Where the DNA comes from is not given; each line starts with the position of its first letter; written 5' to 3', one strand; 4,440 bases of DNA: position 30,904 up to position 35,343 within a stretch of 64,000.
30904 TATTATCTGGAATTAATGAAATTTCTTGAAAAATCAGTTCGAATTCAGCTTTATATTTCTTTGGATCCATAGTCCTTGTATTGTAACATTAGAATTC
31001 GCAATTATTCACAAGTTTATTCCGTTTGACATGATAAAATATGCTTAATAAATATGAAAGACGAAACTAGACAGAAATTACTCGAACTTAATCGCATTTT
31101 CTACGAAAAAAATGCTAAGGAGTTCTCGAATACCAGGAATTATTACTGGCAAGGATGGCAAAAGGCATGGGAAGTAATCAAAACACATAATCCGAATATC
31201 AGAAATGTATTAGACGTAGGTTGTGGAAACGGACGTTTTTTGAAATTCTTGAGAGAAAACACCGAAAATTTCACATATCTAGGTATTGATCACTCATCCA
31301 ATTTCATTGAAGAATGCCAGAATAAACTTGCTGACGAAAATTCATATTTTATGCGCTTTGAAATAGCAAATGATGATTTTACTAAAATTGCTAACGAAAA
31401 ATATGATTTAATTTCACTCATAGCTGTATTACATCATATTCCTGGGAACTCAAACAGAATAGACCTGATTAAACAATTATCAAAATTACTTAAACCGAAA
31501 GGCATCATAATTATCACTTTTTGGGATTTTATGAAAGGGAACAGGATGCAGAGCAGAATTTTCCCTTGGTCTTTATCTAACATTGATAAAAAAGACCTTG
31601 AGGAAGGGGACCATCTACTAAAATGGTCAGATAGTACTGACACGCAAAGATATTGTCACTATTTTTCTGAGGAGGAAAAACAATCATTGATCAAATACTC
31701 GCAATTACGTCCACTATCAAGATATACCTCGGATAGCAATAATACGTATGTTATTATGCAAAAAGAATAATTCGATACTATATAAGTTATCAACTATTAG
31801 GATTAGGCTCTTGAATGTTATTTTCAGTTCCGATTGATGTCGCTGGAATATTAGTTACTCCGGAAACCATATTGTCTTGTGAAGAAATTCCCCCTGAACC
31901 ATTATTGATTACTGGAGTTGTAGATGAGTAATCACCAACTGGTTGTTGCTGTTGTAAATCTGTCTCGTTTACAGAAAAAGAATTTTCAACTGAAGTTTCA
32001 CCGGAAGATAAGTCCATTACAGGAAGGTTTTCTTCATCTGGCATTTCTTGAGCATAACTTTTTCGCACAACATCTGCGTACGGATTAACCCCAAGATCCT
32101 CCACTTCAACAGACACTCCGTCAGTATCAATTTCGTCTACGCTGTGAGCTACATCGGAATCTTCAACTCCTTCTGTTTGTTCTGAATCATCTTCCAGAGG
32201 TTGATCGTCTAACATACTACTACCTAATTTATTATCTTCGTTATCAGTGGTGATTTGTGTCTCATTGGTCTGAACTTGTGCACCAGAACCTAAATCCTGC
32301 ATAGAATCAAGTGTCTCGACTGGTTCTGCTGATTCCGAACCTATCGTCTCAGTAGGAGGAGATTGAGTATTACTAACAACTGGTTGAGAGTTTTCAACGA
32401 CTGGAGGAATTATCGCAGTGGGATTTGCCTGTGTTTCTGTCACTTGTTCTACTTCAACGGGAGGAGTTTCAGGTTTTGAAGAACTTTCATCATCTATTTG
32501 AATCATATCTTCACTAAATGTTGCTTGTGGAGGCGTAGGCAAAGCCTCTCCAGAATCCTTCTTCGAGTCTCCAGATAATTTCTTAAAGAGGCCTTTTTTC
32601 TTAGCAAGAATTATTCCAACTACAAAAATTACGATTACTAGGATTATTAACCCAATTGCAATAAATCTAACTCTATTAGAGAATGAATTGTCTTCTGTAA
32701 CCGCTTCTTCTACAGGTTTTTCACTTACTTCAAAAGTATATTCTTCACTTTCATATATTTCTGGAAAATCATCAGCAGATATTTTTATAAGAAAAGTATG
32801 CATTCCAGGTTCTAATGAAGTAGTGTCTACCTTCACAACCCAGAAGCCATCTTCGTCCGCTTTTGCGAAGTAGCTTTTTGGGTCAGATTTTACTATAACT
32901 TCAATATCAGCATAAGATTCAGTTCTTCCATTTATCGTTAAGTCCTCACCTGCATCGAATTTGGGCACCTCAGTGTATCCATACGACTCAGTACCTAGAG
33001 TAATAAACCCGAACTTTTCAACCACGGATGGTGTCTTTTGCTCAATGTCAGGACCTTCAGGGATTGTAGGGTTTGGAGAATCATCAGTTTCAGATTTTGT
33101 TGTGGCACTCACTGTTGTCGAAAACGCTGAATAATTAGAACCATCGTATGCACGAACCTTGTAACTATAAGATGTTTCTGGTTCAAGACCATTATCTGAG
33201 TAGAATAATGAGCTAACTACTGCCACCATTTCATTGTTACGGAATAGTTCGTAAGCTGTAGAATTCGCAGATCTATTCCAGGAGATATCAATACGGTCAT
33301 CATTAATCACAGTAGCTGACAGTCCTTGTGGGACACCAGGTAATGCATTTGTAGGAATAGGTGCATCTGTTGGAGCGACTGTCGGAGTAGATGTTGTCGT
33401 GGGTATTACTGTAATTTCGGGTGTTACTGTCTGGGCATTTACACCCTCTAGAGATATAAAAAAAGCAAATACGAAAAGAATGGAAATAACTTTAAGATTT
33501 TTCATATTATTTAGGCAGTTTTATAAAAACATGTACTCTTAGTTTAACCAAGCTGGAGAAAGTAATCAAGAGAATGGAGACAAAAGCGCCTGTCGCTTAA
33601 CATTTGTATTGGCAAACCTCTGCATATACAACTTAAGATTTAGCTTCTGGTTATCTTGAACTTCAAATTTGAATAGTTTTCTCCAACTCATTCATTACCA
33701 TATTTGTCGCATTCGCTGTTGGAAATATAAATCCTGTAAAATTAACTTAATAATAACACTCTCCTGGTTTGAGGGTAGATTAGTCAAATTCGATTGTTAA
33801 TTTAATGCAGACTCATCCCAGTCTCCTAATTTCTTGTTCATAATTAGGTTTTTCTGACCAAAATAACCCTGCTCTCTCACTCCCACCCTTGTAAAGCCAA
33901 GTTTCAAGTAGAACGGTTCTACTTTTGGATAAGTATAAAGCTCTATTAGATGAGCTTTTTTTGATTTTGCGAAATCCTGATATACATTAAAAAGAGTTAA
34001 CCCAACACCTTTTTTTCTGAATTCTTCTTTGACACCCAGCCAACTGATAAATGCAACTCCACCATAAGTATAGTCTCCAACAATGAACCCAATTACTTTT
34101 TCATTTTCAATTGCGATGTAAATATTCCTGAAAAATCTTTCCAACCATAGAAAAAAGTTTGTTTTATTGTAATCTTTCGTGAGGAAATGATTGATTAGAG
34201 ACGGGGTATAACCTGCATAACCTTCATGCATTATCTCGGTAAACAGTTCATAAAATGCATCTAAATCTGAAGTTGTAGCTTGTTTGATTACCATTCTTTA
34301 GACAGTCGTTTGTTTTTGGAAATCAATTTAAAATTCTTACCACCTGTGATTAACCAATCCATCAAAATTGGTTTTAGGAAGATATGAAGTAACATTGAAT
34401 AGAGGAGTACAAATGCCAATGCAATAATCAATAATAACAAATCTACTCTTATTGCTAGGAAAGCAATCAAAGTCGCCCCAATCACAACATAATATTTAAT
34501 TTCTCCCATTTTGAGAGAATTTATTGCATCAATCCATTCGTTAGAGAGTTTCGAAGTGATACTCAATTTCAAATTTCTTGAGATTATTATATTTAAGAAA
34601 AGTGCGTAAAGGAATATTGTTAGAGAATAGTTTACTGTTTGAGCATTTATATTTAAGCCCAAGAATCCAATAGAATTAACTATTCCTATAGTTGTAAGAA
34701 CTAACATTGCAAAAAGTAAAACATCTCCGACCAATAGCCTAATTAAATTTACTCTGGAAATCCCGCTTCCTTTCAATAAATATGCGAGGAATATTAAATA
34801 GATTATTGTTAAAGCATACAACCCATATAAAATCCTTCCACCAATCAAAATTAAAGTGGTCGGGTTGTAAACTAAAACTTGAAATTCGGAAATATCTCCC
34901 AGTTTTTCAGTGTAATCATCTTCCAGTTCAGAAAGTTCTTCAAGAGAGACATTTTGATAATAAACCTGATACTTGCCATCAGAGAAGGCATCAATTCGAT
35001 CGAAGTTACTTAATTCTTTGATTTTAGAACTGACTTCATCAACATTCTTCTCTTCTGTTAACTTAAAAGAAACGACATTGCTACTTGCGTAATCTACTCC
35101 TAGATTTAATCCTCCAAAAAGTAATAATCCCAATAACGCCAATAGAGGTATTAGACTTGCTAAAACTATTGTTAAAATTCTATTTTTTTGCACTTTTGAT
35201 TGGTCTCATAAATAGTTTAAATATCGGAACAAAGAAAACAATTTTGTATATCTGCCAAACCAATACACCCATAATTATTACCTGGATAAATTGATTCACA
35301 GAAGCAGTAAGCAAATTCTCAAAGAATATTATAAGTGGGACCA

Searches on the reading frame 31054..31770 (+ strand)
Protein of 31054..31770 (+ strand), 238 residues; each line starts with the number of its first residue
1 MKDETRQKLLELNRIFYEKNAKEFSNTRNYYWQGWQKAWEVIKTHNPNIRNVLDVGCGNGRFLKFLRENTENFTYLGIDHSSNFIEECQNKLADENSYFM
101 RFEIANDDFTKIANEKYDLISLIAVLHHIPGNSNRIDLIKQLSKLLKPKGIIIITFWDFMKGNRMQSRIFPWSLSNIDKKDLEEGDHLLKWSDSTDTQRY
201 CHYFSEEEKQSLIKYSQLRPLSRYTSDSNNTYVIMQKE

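Call 17: search_protein_families(library=pfam, proteins=[window:31054-31770:+], max_evalue=0.01)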
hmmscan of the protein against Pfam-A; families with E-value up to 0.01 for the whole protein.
window:31054-31770:+ (238 aa): 20 families
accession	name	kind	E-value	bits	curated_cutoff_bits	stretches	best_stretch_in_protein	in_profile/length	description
PF08242.18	Methyltransf_12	-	1.1e-18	68.2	30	1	53-152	1-98/98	Methyltransferase domain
PF13489.12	Methyltransf_23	-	5.5e-18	65.7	27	1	47-208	21-149/164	Methyltransferase domain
PF13847.12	Methyltransf_31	-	6.6e-16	58.7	27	1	51-158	6-113/145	Methyltransferase domain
PF13649.12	Methyltransf_25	-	1e-15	58.6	27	1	52-150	1-97/97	Methyltransferase domain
PF08241.18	Methyltransf_11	-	1.4e-14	54.9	21.2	1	53-154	1-95/95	Methyltransferase domain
PF02353.26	CMAS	-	9.8e-07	28.8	27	1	51-156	65-166/273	Mycolic acid cyclopropane synthetase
PF08003.17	Methyltransf_9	-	1.2e-06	28.1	23.8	1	37-154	102-217/315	Protein of unknown function (DUF1698)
PF05891.18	Methyltransf_PK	-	2.4e-06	27.7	27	1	46-154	53-159/218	AdoMet dependent proline di-methyltransferase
PF07021.18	MetW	-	4.2e-06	27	21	1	42-92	7-56/193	Methionine biosynthesis protein MetW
PF05175.20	MTS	-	2.1e-05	24.7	23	1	48-165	31-149/170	Methyltransferase small domain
PF01209.24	Ubie_methyltran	-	2.1e-05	24.4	20.1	1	35-154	35-151/233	ubiE/COQ5 methyltransferase family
PF06080.18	DUF938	-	2.9e-05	24.4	27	1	40-154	16-137/202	Protein of unknown function (DUF938)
PF03848.20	TehB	-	5.2e-05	23.2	20.4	1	40-154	24-132/193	Tellurite resistance protein TehB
PF02390.23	Methyltransf_4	-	0.00018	21.5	24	1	52-96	5-49/173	Putative methyltransferase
PF05401.17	NodS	-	0.00024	21.5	24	1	45-154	40-144/201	Nodulation protein S (NodS)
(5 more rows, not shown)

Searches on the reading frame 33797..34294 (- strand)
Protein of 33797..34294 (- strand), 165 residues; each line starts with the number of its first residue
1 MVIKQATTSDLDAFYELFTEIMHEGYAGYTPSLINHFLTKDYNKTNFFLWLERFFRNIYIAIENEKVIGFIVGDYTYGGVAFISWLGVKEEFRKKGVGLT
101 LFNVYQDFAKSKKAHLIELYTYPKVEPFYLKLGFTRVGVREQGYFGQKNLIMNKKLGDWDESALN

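Call 18: search_protein_families(library=pfam, proteins=[window:33797-34294:-], max_evalue=0.01)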
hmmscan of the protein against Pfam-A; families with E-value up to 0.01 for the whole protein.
window:33797-34294:- (165 aa): 3 families
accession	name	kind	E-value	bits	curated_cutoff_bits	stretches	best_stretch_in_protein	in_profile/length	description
PF00583.31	Acetyltransf_1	-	1.6e-12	48.1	20.7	1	37-134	16-116/116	Acetyltransferase (GNAT) family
PF13508.13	Acetyltransf_7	-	6.5e-11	42.9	27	1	57-135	4-83/84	Acetyltransferase (GNAT) domain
PF13673.13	Acetyltransf_10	-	7.1e-09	36.2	23.6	1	58-142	33-114/128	Acetyltransferase (GNAT) domain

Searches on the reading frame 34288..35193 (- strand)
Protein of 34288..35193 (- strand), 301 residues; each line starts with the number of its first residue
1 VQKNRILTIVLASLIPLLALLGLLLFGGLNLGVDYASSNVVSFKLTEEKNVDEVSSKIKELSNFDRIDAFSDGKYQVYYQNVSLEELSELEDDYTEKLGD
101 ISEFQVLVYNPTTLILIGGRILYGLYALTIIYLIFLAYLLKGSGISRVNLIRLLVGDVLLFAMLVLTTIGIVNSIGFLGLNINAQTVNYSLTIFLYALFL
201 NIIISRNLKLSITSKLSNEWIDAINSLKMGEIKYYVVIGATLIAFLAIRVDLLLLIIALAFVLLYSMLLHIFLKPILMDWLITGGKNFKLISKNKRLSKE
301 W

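Call 18: search_protein_families(library=pfam, proteins=[window:34288-35193:-], max_evalue=0.01)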
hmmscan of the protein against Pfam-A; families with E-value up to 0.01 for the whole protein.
window:34288-35193:- (301 aa): 1 family
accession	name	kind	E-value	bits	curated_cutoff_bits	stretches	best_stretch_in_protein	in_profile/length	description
PF10004.14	DUF2247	-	0.0076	16.4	25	0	38-104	45-109/158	Uncharacterized protein conserved in bacteria (DUF2247)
